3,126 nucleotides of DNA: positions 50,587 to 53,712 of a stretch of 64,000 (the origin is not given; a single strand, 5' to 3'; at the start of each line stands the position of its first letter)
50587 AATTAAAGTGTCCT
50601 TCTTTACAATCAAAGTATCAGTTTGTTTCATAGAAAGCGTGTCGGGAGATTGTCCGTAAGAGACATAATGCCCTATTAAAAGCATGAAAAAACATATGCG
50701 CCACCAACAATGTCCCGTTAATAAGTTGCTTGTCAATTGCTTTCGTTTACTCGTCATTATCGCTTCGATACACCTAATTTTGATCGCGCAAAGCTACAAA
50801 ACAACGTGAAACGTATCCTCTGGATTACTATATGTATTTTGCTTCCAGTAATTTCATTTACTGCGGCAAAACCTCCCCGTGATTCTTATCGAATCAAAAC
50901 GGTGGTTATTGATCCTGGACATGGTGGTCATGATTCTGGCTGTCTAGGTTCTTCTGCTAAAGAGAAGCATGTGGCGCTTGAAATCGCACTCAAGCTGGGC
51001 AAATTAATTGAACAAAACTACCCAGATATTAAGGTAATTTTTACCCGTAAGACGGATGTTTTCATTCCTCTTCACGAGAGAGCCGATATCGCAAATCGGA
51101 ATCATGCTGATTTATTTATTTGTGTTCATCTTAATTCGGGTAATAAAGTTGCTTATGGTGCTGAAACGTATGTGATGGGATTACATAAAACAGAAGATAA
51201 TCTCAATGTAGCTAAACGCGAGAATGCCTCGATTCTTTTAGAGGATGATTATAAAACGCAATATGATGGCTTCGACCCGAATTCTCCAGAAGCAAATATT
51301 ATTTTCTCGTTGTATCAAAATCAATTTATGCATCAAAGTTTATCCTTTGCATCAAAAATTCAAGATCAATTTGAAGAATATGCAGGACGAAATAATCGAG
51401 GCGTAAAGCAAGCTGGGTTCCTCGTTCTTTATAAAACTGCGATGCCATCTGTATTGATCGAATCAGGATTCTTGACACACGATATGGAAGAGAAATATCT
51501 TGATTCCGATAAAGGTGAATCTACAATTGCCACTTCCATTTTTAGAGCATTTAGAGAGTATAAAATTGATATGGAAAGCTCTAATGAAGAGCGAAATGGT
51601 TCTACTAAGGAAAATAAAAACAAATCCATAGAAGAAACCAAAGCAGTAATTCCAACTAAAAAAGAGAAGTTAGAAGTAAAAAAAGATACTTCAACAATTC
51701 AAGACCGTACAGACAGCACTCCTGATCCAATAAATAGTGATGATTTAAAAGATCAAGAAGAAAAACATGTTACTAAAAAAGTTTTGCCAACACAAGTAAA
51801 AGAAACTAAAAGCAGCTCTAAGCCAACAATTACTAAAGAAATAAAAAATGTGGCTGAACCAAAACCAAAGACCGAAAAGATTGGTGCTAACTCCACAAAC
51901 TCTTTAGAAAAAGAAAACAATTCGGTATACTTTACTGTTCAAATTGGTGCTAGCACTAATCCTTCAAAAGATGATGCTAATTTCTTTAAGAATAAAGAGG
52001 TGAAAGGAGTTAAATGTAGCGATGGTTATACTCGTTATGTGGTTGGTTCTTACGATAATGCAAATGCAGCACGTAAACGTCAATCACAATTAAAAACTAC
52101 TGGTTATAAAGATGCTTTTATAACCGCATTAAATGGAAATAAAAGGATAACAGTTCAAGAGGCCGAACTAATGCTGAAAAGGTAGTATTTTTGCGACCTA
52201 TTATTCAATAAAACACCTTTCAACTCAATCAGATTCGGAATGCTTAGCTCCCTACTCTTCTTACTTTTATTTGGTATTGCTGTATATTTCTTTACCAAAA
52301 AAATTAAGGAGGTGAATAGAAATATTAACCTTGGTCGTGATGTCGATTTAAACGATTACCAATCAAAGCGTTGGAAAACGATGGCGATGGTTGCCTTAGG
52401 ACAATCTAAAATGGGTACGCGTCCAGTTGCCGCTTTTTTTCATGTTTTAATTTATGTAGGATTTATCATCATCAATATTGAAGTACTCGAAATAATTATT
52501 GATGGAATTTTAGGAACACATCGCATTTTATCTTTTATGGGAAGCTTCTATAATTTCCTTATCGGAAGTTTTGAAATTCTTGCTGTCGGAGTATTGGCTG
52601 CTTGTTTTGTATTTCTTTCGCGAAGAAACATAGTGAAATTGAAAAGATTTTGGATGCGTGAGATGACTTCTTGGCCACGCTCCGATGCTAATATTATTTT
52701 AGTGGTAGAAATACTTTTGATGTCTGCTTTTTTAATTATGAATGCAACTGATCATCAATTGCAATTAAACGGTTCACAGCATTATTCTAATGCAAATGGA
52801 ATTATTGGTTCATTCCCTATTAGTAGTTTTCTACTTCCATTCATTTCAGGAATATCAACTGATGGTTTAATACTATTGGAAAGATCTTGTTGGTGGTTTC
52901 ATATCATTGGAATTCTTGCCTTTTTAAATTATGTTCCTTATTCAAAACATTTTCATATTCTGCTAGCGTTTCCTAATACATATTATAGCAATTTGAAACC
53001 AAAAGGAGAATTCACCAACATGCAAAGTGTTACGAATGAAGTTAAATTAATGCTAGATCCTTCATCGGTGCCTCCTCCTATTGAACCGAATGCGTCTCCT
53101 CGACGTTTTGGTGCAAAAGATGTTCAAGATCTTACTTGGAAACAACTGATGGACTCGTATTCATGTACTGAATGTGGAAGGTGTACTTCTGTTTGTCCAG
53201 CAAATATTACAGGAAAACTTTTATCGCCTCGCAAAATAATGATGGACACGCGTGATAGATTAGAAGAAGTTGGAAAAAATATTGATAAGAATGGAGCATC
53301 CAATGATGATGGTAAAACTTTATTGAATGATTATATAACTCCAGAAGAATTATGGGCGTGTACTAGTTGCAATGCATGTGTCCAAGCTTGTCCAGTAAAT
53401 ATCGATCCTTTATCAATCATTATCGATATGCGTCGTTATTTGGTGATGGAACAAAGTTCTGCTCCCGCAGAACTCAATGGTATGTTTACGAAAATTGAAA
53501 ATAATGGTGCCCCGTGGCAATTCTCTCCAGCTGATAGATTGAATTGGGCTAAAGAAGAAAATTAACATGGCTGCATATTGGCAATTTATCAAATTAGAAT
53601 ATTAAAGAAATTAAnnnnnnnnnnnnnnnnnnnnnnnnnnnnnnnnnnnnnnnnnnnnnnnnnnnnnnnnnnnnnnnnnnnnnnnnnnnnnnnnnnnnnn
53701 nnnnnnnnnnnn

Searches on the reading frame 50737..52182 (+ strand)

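Call 47: search_protein_families(library=pfam, proteins=[window:50737-52182:+], max_evalue=0.001)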
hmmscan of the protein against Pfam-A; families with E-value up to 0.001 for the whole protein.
window:50737-52182:+ (482 aa): 2 families
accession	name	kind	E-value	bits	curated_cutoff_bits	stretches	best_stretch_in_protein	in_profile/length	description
PF01520.23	Amidase_3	-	4e-48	164.2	27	1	56-271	1-171/174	N-acetylmuramoyl-L-alanine amidase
PF05036.18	SPOR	-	3.6e-05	24.4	21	1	397-462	3-74/76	SPOR domain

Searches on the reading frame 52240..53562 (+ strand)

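Call 47: search_protein_families(library=pfam, proteins=[window:52240-53562:+], max_evalue=0.001)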
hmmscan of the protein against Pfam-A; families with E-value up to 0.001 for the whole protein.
window:52240-53562:+ (441 aa): 15 families
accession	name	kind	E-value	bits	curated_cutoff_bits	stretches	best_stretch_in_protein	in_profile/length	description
PF13183.11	Fer4_8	-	9.7e-13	48.9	27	2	355-388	46-68/68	4Fe-4S dicluster domain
PF13187.11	Fer4_9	-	8.2e-12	45.4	27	1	309-387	2-50/52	4Fe-4S dicluster domain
PF13237.11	Fer4_10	-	3e-10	40.3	25.5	1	305-385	5-53/53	4Fe-4S dicluster domain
PF12838.12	Fer4_7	-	5.8e-10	39.9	27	2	370-388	34-52/52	4Fe-4S dicluster domain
PF12797.12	Fer4_2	-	8.7e-10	38.3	24.5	1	300-321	1-22/22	4Fe-4S binding domain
PF13534.11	Fer4_17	-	4.7e-09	37.1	22.2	1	287-323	26-60/61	4Fe-4S dicluster domain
PF13484.11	Fer4_16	-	1.5e-07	32.5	30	1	309-387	2-66/66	4Fe-4S double cluster binding domain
PF00037.32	Fer4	-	4.4e-07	29.9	21.1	0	307-322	6-21/24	4Fe-4S binding domain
PF13746.11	Fer4_18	-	4e-06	27.5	27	0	367-389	54-76/114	4Fe-4S dicluster domain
PF12837.12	Fer4_6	-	8.2e-06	26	25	1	304-322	4-22/24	4Fe-4S binding domain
PF12798.12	Fer4_3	-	1e-05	26.4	27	0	309-323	1-15/15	4Fe-4S binding domain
PF14697.11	Fer4_21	-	1.1e-05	25.9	35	0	373-386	40-53/59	4Fe-4S dicluster domain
PF17179.9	Fer4_22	-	3.5e-05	25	27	0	299-323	71-95/95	4Fe-4S dicluster domain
PF12800.12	Fer4_4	-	5.1e-05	23.7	24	0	307-321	2-16/17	4Fe-4S binding domain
PF25160.1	LdpA_Fe-S-bd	-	0.00054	20.1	27.6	0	308-322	27-41/49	LdpA Fe-S cluster-binding domain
